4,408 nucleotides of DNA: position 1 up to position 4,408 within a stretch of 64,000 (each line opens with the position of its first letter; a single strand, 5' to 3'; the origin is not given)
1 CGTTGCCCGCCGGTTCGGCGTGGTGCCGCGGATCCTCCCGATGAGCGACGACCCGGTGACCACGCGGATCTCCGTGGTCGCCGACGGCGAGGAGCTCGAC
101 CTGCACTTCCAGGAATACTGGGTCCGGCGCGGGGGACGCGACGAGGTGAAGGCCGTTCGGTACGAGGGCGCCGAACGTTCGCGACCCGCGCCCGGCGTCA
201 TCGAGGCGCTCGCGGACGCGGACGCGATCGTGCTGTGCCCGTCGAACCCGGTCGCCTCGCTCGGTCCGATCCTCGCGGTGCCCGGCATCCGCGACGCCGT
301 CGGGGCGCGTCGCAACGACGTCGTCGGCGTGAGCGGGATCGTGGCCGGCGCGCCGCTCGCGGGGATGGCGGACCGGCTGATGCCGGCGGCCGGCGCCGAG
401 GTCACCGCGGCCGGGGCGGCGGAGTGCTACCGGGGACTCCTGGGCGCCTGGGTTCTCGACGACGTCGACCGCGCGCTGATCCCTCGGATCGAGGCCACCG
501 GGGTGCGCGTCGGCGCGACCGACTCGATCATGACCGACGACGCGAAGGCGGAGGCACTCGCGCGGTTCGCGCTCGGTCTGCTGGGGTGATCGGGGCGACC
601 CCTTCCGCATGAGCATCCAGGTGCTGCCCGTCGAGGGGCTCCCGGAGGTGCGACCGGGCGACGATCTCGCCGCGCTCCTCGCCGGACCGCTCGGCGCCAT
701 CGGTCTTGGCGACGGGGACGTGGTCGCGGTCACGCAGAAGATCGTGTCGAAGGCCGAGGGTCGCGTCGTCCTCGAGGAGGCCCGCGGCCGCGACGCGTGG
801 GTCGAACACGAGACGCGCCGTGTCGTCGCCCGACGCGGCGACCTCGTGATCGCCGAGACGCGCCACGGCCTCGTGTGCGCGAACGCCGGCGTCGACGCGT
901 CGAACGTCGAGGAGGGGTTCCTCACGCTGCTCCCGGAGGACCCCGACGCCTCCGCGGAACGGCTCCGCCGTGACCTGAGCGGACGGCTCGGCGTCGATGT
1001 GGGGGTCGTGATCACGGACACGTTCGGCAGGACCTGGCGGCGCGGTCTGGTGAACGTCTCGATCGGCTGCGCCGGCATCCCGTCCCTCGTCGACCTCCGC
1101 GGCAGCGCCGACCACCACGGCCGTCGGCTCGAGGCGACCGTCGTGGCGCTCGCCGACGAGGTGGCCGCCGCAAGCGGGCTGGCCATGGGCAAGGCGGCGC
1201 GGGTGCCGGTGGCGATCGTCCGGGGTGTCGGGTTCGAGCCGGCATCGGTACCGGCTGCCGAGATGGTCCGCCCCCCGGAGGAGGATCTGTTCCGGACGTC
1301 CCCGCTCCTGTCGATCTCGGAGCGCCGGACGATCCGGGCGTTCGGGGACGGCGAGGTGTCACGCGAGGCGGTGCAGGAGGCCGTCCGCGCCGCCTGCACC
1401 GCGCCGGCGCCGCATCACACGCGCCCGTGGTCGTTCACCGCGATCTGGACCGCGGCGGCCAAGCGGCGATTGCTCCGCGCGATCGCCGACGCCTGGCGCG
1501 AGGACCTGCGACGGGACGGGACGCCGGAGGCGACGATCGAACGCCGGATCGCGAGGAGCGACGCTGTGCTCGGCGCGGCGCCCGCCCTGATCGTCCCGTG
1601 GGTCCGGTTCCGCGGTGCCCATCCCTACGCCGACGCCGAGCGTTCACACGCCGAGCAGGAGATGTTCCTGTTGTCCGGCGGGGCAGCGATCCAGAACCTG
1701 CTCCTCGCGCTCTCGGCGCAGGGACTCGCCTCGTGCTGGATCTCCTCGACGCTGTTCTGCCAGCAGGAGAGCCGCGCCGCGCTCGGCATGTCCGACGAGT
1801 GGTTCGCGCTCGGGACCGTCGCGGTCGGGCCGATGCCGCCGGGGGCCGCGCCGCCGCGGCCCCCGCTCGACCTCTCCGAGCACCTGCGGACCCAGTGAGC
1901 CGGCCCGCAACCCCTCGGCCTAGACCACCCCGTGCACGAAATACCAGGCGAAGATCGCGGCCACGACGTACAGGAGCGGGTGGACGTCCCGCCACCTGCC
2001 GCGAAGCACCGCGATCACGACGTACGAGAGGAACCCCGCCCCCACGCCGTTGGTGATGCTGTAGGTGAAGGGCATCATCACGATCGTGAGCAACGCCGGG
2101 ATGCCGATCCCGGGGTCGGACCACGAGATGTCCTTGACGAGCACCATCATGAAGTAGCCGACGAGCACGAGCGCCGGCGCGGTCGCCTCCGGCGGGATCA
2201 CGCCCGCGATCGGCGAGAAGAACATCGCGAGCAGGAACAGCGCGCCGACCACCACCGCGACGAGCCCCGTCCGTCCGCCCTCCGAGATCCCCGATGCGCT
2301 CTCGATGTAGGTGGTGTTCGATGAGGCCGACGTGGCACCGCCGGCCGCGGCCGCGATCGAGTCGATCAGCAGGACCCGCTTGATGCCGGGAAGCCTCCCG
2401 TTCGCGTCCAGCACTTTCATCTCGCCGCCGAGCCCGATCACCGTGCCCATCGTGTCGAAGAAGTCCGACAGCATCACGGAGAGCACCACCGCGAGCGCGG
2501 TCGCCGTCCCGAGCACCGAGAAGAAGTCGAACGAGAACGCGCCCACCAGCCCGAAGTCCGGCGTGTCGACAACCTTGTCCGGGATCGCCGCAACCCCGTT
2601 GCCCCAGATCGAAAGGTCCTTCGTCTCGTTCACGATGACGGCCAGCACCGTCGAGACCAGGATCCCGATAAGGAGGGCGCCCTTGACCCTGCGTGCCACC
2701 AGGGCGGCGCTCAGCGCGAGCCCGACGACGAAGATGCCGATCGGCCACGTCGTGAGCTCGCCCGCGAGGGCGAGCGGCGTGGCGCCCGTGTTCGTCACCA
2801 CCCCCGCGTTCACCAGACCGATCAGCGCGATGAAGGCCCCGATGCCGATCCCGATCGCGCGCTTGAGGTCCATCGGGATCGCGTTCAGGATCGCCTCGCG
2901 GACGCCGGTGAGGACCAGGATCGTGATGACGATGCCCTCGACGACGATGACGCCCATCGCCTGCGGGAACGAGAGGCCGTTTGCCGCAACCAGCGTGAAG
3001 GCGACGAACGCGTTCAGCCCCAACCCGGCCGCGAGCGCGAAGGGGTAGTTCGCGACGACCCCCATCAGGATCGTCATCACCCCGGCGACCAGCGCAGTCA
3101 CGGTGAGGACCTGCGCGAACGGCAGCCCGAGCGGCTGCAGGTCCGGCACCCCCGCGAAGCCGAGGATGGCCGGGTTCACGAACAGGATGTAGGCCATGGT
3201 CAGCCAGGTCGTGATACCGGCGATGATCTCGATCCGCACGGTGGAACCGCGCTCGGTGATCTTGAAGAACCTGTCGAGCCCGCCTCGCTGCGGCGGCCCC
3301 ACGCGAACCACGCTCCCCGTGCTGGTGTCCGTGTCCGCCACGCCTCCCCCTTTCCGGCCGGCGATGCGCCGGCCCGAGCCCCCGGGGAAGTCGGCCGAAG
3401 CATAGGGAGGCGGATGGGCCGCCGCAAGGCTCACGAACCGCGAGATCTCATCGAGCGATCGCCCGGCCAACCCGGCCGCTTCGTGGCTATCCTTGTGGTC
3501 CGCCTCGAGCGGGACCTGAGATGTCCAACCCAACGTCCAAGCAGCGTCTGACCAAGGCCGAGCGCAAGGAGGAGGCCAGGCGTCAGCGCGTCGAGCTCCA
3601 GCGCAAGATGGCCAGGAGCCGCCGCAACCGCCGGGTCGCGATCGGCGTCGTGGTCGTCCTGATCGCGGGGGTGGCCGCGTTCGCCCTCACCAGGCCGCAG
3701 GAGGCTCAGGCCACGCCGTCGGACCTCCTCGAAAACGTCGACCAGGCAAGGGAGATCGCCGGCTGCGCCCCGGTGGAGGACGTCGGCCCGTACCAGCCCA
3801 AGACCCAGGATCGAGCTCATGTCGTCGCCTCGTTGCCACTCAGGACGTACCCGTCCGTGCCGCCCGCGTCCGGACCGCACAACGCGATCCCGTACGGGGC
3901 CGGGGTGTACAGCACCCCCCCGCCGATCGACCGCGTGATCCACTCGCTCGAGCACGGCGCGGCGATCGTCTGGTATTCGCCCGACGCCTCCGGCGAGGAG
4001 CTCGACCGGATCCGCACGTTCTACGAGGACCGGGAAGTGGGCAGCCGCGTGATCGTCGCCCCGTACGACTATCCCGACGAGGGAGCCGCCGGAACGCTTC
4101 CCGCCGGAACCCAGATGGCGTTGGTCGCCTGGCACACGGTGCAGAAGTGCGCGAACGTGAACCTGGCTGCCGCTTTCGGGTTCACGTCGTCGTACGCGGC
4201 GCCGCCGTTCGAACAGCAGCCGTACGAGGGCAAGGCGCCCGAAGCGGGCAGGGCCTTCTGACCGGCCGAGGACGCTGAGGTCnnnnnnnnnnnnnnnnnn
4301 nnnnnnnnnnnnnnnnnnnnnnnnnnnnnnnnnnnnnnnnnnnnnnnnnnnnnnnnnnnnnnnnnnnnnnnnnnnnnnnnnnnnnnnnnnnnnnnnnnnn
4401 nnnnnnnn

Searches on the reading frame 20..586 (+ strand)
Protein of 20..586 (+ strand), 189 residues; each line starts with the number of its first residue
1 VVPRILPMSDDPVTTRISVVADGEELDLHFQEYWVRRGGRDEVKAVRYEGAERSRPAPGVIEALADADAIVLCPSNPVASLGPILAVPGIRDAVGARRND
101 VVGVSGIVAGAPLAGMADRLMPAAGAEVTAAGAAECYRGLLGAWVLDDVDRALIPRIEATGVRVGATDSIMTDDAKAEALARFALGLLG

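Call 44: search_protein_families(library=pfam, proteins=[window:20-586:+], max_evalue=0.0001)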
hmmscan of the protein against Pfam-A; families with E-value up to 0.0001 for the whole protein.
window:20-586:+ (189 aa): 1 family
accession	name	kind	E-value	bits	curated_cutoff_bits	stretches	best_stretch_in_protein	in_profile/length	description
PF01933.23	CofD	-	2e-27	96.6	30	1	4-153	116-258/290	2-phospho-L-lactate transferase CofD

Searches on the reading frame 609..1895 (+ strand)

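Call 44: search_protein_families(library=pfam, proteins=[window:609-1895:+], max_evalue=0.0001)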
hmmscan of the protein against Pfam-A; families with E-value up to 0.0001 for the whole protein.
window:609-1895:+ (429 aa): 2 families
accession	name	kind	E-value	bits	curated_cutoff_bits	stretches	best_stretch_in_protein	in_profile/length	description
PF01996.21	F420_ligase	-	1.2e-57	195.3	25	2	67-206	79-218/218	F420-0:Gamma-glutamyl ligase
PF00881.29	Nitroreductase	-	2.9e-26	93.1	23.5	1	236-407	1-166/167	Nitroreductase family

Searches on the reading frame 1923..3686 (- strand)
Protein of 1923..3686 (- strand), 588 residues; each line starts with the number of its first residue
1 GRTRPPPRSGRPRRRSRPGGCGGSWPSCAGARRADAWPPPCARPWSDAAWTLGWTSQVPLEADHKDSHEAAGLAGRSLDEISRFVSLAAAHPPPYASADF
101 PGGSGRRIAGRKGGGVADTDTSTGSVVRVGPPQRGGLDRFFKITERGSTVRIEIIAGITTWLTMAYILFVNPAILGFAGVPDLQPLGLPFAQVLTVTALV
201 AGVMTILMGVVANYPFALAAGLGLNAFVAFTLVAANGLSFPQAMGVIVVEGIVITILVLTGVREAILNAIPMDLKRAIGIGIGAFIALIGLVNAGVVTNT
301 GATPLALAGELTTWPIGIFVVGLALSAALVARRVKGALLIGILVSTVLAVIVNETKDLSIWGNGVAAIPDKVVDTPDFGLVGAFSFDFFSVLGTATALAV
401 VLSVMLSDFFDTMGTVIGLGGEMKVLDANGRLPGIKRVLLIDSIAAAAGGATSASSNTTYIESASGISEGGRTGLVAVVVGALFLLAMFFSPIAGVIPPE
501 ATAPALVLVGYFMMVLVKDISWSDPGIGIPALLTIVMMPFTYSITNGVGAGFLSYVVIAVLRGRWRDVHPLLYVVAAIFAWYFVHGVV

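Call 8: search_protein_families(library=pfam, proteins=[window:1923-3686:-], max_evalue=0.01)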
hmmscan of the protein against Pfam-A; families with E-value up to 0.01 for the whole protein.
window:1923-3686:- (588 aa): 1 family
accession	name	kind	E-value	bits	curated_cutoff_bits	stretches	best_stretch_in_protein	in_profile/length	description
PF00860.26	Xan_ur_permease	-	7.8e-31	107.6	27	1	153-545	3-384/389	Permease family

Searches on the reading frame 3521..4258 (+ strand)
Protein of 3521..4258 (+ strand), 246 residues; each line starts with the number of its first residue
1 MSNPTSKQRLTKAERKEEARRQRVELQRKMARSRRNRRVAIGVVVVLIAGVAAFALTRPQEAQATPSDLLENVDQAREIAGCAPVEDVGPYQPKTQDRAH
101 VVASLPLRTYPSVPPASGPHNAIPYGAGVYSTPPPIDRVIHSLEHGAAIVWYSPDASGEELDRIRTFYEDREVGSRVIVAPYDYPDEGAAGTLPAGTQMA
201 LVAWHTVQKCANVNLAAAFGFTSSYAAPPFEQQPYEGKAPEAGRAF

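Call 44: search_protein_families(library=pfam, proteins=[window:3521-4258:+], max_evalue=0.0001)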
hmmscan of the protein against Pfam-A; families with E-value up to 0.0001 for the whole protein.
window:3521-4258:+ (246 aa): 1 family
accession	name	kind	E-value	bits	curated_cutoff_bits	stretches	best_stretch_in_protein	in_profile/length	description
PF11303.13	DUF3105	-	2.4e-19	70.1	25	1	109-230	9-120/130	Protein of unknown function (DUF3105)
